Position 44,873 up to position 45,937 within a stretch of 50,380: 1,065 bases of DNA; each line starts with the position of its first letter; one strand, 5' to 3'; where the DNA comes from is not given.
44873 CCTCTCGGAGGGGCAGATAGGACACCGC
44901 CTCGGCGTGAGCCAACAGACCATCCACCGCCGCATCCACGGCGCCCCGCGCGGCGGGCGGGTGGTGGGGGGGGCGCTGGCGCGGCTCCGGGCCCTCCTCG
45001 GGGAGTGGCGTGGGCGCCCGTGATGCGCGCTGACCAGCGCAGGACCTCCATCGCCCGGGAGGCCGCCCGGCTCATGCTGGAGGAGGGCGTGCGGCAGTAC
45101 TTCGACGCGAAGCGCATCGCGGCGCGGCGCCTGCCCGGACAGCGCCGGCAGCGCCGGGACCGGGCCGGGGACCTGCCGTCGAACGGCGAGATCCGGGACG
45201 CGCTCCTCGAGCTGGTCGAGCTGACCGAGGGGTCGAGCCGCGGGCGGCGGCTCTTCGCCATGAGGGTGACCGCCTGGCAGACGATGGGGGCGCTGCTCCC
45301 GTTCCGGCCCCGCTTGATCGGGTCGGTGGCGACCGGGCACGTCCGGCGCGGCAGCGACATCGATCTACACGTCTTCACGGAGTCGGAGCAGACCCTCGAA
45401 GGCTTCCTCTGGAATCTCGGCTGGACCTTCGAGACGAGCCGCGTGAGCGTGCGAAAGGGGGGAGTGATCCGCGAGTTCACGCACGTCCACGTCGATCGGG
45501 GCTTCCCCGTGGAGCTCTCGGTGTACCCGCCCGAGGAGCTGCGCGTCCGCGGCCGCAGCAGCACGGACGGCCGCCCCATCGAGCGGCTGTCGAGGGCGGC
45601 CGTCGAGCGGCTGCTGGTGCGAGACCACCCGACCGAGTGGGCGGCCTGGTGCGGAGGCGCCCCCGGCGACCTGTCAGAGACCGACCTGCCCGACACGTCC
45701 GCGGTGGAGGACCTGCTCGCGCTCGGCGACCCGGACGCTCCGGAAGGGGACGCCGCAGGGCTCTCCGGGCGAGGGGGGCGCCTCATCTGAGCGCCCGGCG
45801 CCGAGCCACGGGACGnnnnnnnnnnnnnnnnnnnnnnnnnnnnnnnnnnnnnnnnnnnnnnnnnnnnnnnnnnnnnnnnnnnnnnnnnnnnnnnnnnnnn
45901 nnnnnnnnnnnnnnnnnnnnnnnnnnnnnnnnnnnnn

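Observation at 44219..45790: Overlapping HD-hydrolase / sigma-4 HTH / minimal nucleotidyltransferase three-gene cassette inside a defense-like islet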

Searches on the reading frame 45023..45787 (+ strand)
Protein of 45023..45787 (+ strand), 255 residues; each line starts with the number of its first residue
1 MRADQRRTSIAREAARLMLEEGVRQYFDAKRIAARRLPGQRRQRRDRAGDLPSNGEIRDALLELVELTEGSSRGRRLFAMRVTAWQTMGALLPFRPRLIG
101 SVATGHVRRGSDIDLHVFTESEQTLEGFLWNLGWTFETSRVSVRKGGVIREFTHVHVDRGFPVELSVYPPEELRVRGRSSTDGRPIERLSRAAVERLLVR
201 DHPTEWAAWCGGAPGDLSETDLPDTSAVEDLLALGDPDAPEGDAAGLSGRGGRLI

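Call 3: search_protein_families(library=pfam, proteins=[window:45023-45787:+], max_evalue=0.1)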
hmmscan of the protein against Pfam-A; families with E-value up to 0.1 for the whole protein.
window:45023-45787:+ (255 aa): 3 families
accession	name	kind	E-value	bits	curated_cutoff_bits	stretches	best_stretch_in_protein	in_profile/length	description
PF01909.29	NTP_transf_2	-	0.00025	21.8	21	1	98-124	19-45/93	Nucleotidyltransferase domain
PF18765.7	Polbeta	-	0.00071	20.1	26.9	1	98-126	18-46/93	Polymerase beta, Nucleotidyltransferase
PF14091.12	DUF4269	-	0.012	16.4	28.9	1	82-143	3-64/151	Domain of unknown function (DUF4269)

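Call 4: search_protein_families(library=ncbifam, proteins=[window:45023-45787:+], max_evalue=0.1)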
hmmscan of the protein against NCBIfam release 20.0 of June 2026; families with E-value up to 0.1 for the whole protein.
window:45023-45787:+ (255 aa): 2 families
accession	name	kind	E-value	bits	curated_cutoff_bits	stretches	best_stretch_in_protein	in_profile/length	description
NF047752.1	MntA_antitoxin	equivalog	0.0052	16.7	60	1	98-125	12-39/106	type VII toxin-antitoxin system MntA family adenylyltransferase antitoxin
NF007785.0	PRK10476.1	equivalog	0.031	13.1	376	1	106-176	258-331/347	multidrug transporter subunit MdtN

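Call 5: search_protein_families(library=padloc, proteins=[window:45023-45787:+], max_evalue=0.1)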
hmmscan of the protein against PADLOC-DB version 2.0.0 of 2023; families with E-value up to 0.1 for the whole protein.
window:45023-45787:+ (255 aa): 3 families
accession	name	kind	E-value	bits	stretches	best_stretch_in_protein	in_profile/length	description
PDLC04904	PDC-S09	-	0.00027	19.1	1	95-125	27-57/104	-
PDLC04902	PDC-S09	-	0.014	13.7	1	96-124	24-52/97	-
PDLC04906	PDC-S09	-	0.023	13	1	98-127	29-59/98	-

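Call 6: find_homologous_proteins(query=window:45023-45787:+)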
Query window:45023-45787:+ (255 aa): 1299 proteins with E <= 0.001 among 8000 candidates; the best 120 are listed.
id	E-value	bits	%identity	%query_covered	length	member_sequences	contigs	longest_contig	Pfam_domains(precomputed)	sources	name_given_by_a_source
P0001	2.0e-159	547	98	100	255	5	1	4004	-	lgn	-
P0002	1.5e-100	354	76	88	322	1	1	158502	PF01966.29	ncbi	ncbi:MAG: hypothetical protein AMXMBFR64_17850 [Myxococcales bacterium]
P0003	8.3e-99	348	89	69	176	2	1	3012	-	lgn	-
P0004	1.7e-75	272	64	82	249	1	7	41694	-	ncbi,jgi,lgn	jgi:hypothetical protein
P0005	1.8e-73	265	62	88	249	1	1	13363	-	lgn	-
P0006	2.5e-73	265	60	82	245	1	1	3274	-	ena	-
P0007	2.7e-73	265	57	84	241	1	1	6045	-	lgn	-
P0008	5.7e-73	264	61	84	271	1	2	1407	-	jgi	jgi:hypothetical protein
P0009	1.3e-72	262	61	82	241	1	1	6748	-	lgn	-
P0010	2.7e-72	261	59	93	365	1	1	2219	-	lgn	-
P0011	2.7e-72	261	63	80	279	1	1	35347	-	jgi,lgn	jgi:hypothetical protein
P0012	6.5e-72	260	63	81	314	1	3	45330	-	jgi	jgi:predicted nucleotidyltransferase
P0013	9.1e-72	260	61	87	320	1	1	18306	-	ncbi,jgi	jgi:predicted nucleotidyltransferase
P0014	1.0e-71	259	60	83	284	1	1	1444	-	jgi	jgi:hypothetical protein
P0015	1.1e-71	259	62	80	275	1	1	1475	-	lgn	-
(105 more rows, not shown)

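Call 7: search_solved_structures(query=window:45023-45787:+, max_evalue=10, show_alignments=2)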
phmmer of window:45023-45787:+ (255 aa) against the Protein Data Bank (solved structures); distinct sequences matched with E-value up to 10: 2.
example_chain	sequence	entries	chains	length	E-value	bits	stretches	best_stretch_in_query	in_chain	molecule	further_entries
1wot_A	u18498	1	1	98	0.31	13.7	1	94-125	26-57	PUTATIVE MINIMAL NUCLEOTIDYLTRANSFERASE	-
1qf6_A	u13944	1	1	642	1.3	11.7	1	69-158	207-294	THREONYL-TRNA SYNTHETASE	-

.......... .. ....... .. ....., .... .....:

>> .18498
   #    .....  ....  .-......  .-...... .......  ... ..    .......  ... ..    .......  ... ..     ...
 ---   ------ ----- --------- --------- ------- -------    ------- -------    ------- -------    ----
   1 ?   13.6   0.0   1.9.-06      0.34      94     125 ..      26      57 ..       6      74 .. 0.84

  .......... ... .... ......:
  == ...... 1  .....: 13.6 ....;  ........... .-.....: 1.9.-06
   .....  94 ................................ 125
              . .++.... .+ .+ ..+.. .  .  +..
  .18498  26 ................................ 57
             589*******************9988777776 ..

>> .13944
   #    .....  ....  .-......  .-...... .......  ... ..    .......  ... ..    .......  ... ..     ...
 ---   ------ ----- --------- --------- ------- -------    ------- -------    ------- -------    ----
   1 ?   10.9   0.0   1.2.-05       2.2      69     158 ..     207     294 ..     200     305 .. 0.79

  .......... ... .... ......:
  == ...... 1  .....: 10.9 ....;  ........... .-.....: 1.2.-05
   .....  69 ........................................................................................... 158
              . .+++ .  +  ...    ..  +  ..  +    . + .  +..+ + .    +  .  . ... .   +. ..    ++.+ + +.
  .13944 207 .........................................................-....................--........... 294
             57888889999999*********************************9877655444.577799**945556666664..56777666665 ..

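Call 10: find_related_loci(query=A1, collection=genome_contigs, flank=6000)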
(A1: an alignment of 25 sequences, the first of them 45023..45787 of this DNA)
Query A1 (255 aa) in genome_contigs; peptide patterns used: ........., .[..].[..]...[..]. (x = any residue, [..] = any of these).
523 stretches matched a pattern; 489 encode a relative of the query (tblastn E <= 1e-3); the best 80 are kept; 80 distinct loci.
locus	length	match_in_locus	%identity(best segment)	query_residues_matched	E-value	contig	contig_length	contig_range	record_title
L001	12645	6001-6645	56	7-221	4e-76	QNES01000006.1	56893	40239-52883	MAG: Gammaproteobacteria bacterium isolate B20_G6 B20_Guay6_scaffold_00060, whole genome shotgun sequence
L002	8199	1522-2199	61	5-227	8e-76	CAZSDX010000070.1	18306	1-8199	MAG TPA_asm: uncultured Polyangiaceae bacterium isolate SRP290908_co2_191 genome assembly, contig: NODE_3987_length_1830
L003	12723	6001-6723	59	7-240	9e-76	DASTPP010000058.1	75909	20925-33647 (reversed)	MAG TPA_asm: Polyangiaceae bacterium isolate SMAG_U2200 k141_504776, whole genome shotgun sequence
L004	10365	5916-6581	54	1-222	8e-75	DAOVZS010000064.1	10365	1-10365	MAG TPA_asm: Thiomargarita sp. isolate CSMAG_1815 CSMAG_1815_k141_6489432_length_10365_cov_14.6113, whole genome shotgun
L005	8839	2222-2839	59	7-210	9e-74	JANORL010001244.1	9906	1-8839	MAG: Polyangiaceae bacterium isolate VAR_4_metabat_184 VAR_4_k141_2353463, whole genome shotgun sequence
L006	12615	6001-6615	60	7-209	1e-72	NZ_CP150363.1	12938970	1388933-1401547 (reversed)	Sorangium sp. So ce1335 chromosome, complete genome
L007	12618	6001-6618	61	7-210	1e-72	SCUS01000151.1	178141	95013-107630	MAG: Myxococcaceae bacterium isolate GW715_bin.15 GW715_bin.15-99445, whole genome shotgun sequence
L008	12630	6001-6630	61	2-209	2e-72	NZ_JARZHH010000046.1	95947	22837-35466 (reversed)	Polyangium sp. 6x1 NODE_46_length_95947_cov_20.249530, whole genome shotgun sequence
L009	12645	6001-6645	55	2-215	9e-73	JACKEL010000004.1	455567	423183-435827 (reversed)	MAG: Myxococcales bacterium isolate HK-STAS-MYXO-32 HK-STAS-MYXO-32_4, whole genome shotgun sequence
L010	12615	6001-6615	60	7-209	3e-72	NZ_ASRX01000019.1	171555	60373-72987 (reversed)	Chondromyces apiculatus DSM 436 contig19, whole genome shotgun sequence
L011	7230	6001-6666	58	2-218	2e-71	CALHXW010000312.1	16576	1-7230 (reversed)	MAG: uncultured bacterium isolate R4_Bin_Bin_91_sub_1 genome assembly, contig: c_000000681191, whole genome shotgun sequ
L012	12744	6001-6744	56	7-242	2e-71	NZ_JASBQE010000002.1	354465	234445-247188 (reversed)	Polyangium sp. 15x6 NODE_2_length_354465_cov_14.889699, whole genome shotgun sequence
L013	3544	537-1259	54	7-238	1e-71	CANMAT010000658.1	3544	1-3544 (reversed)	MAG: Deltaproteobacteria bacterium isolate ZE-Jul18-30 genome assembly, contig: ZE-Jul18-C56099, whole genome shotgun se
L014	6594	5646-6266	60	5-209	2e-71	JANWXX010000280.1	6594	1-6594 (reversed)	MAG: Polyangiaceae bacterium isolate SKYG56 NODE_280_length_6594_cov_3.667280, whole genome shotgun sequence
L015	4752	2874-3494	59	7-211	3e-71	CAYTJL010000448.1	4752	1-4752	MAG TPA_asm: uncultured Polyangiaceae bacterium isolate SRP189682_co1_9 genome assembly, contig: NODE_53625_length_4752_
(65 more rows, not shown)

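Call 28: predict_structure(alignment_id=A2)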
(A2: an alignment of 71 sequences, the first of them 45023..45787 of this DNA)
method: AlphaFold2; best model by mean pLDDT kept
length: 255 residues; sequences in the alignment: 71
mean_pLDDT: 84.6   pTM: 0.79
mean pLDDT of the five models: 84.6, 83.9, 83.2, 82.7, 81.7
residues with pLDDT >= 90: 159; 70-90: 44; 50-70: 30; < 50: 22
segments of 3 or more residues with pLDDT < 50: 240-255
pLDDT, mean of each block of 10 residues (from residue 1): 85 95 92 86 68 93 90 91 96 97 91 97 98 97 91 95 97 91 91 97 91 55 60 53 41 36
secondary structure, 60 per line:
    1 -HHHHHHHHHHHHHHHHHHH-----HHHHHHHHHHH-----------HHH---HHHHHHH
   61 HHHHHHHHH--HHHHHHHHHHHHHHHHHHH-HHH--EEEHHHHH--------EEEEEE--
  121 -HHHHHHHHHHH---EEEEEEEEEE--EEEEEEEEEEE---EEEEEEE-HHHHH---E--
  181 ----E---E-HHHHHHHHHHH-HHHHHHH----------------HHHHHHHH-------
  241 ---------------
elements in order: H2-20 H26-36 H54-69 H72-90 E97-99 H100-104 E113-118 H122-132 E136-145 E148-158 E162-168 H170-174 H191-201 H203-209 H226-233

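Call 32: search_solved_structures(query=A2, max_evalue=5, show_alignments=2)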
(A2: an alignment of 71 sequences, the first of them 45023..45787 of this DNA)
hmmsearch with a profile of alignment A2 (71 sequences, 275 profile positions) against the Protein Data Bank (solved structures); distinct sequences matched with E-value up to 5: 2.
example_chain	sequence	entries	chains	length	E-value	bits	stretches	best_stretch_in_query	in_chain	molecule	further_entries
1wot_A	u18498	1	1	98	0.075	15.5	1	96-134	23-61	PUTATIVE MINIMAL NUCLEOTIDYLTRANSFERASE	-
2ckf_B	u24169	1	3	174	0.32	13.4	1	142-182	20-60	RING-HYDROXYLATING DIOXYGENASE BETA SUBUNIT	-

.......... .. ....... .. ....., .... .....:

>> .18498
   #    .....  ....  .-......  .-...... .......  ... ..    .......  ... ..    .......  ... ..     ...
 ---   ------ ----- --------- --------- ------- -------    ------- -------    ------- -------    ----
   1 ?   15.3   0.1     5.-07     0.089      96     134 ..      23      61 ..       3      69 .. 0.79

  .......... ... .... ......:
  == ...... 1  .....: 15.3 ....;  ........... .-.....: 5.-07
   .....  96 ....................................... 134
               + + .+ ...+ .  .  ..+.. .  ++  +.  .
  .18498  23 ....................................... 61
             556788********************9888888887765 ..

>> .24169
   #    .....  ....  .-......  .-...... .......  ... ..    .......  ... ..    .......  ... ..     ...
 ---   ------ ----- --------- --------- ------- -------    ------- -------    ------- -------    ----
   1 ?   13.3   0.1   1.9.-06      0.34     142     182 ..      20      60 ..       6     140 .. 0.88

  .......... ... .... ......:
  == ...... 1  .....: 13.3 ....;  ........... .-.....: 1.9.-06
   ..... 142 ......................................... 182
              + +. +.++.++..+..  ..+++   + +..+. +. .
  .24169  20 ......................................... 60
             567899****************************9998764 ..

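Call 48: search_protein_representatives(alignment_id=A2)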
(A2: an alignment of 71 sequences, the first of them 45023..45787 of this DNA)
Query: 71 sequences, 275 profile positions. Proteins with E-value up to 0.001 (for the whole library): 1719; up to 1e-10: 988; up to 1e-30: 108. The best 150 are listed.
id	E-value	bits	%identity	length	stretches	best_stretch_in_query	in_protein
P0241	9.9e-132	454.7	-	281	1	1-274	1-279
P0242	2.1e-116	404.4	-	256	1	1-251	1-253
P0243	9.1e-102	356.4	-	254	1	4-246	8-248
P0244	9.8e-101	353.0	-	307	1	1-262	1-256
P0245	1.2e-100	352.7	-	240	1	4-245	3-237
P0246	1.4e-100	352.5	-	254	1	4-247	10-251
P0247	3.0e-99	348.1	-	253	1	4-231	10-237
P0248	3.5e-94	331.5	-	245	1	4-248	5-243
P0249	1.8e-89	316.1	-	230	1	49-274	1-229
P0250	1.1e-82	293.8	-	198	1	1-181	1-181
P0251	1.1e-70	254.5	-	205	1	85-232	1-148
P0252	3.4e-68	246.3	-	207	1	4-208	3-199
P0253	3.5e-66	239.7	-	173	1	107-274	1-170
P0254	3.7e-64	233.0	-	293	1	1-143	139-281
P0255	3.7e-63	229.8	-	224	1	6-211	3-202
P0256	1.8e-61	224.2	-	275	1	7-217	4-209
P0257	2.7e-61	223.6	-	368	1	6-208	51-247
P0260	6.7e-61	222.3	-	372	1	8-209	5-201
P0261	2.1e-59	217.5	-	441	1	8-245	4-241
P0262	2.5e-59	217.2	-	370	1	8-209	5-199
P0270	4.3e-53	196.7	-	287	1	7-208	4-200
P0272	5.7e-52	193.1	-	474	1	8-204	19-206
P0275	2.7e-51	190.8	-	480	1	4-206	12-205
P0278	7.7e-50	186.1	-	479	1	5-214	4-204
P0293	2.6e-45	171.2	-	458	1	9-212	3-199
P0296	1.7e-44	168.6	-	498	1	6-209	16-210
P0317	1.7e-37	145.6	-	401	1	9-205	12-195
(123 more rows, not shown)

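Call 49: search_protein_families(library=pfam, proteins=[P0260, P0261, P0262, P0272, P0275, P0278, P0293, P0296, P0317, P0257], max_evalue=0.001)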
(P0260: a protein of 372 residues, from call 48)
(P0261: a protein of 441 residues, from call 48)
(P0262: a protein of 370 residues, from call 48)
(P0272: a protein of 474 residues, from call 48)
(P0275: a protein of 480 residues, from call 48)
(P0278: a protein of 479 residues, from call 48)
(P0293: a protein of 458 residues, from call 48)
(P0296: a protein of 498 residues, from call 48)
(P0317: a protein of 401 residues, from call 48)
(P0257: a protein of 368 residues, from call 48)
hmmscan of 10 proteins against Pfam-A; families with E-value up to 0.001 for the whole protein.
P0260 (372 aa): 2 families
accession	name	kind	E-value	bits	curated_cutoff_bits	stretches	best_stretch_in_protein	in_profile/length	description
PF01909.29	NTP_transf_2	-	2.8e-05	24.9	21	1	95-182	19-89/93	Nucleotidyltransferase domain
PF01966.28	HD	-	6.4e-05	23.7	22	1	245-311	4-92/116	HD domain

P0261 (441 aa): 0 families

P0262 (370 aa): 1 family
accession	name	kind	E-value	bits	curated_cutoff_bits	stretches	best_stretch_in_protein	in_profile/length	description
PF01966.28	HD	-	2.3e-05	25.1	22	1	242-339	2-112/116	HD domain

P0272 (474 aa): 0 families

P0275 (480 aa): 3 families
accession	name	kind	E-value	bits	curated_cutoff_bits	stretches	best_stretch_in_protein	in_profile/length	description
PF01966.28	HD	-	2.8e-07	31.3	22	1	249-387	2-112/116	HD domain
PF14091.12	DUF4269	-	0.00061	20.6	28.9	0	87-168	6-85/151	Domain of unknown function (DUF4269)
PF22600.2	MTPAP-like_central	-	0.00082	19.9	27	0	69-126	13-70/139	Poly(A) RNA polymerase, mitochondrial-like, central palm domain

P0278 (479 aa): 1 family
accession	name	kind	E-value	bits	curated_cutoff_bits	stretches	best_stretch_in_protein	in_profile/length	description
PF01966.28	HD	-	7e-10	39.7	22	1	276-388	10-111/116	HD domain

P0293 (458 aa): 1 family
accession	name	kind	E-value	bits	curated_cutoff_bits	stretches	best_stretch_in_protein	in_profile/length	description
PF01966.28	HD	-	7.7e-09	36.3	22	1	231-344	1-93/116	HD domain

P0296 (498 aa): 1 family
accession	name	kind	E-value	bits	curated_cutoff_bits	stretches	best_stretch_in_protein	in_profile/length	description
PF01966.28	HD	-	3.2e-07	31.1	22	1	301-406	22-114/116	HD domain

P0317 (401 aa): 0 families

P0257 (368 aa): 1 family
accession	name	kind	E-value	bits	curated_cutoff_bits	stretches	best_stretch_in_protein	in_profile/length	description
PF14091.12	DUF4269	-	0.00013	22.8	28.9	1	126-209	3-86/151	Domain of unknown function (DUF4269)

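Call 52: list_cluster_members(proteins=[P0260, P0262, P0275, P0278, P0293, P0261, P0272, P0256, P0270, P0255])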
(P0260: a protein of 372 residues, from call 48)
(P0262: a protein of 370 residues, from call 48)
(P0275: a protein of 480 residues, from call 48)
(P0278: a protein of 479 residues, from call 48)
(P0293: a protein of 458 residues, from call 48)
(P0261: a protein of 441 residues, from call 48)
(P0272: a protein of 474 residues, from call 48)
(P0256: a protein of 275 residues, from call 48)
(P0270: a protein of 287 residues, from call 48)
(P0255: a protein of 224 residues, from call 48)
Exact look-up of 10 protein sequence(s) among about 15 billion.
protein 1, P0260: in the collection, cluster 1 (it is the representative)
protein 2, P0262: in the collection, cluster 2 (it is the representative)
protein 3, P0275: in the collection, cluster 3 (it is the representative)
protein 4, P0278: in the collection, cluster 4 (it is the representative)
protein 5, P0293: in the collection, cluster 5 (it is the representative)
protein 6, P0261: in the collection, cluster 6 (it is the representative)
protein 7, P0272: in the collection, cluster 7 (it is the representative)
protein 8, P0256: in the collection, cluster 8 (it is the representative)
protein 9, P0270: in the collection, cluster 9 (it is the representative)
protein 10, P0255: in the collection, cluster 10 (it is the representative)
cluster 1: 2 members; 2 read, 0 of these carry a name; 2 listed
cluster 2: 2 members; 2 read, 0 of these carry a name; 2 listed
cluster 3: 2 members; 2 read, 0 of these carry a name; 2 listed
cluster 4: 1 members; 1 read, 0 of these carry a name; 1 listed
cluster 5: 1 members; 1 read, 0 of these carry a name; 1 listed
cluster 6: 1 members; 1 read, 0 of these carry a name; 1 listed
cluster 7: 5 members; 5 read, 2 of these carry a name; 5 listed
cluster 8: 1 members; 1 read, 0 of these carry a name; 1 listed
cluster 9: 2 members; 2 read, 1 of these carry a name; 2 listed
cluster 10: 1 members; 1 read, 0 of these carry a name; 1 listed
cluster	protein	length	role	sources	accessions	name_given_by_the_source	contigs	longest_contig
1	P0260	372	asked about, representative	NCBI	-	-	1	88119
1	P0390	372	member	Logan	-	-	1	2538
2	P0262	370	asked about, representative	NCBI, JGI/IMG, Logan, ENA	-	-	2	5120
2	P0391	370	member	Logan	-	-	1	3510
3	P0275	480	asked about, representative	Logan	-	-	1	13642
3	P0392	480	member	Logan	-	-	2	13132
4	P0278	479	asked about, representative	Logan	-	-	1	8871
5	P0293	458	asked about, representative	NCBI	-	-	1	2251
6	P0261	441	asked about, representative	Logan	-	-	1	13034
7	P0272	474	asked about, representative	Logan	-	-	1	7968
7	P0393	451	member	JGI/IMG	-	predicted nucleotidyltransferase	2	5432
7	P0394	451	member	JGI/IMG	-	predicted nucleotidyltransferase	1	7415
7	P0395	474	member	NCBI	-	-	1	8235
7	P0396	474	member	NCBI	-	-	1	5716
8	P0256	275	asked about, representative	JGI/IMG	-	-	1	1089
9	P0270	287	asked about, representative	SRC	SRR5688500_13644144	-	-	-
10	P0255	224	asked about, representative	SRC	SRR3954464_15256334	-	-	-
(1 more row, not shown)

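Call 54: find_homologous_proteins(query=P0262)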
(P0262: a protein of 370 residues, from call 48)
Query P0262 (370 aa): 5954 proteins with E <= 0.001 among 8000 candidates; the best 120 are listed.
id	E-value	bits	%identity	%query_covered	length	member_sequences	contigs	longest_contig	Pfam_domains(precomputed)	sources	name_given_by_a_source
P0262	1.4e-234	796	100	100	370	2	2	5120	PF01966.29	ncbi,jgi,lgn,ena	-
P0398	8.2e-147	507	66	100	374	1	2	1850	-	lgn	-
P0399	1.8e-129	450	60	98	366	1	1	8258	PF01966.29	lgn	-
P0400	5.9e-125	435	59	98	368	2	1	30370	PF01966.29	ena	-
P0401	9.9e-125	434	59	98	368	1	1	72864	PF01966.29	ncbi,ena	-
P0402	2.8e-124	433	58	99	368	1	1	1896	PF01966.29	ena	-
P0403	4.5e-124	432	58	99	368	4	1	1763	PF01966.29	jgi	jgi:hypothetical protein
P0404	5.3e-124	432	58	98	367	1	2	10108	PF01966.29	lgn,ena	-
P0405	1.6e-123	430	56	99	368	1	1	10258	-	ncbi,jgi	-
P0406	1.5e-122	427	58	98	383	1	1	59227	PF01966.29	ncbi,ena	-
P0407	1.5e-122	427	57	99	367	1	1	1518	PF01966.29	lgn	-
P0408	1.6e-122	427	58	98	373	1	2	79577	PF01966.29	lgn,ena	-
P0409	8.5e-122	425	58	99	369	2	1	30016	PF01966.29,PF14091.13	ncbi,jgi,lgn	jgi:hypothetical protein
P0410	9.2e-122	425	58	98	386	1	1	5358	PF01966.29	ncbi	-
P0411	1.0e-121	425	58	98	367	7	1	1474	PF01966.29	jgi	-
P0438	2.7e-120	420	57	99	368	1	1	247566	PF01966.29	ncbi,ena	-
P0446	4.5e-120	419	57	99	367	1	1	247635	PF01966.29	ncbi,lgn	ncbi:MAG: HD domain-containing protein [Pirellulales bacterium]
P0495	1.3e-118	414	56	98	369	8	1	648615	PF01966.29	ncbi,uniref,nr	ncbi:HD domain-containing protein [Aeoliella sp. ICT_H6.2]|uniref:HD domain-containing protein n=1 T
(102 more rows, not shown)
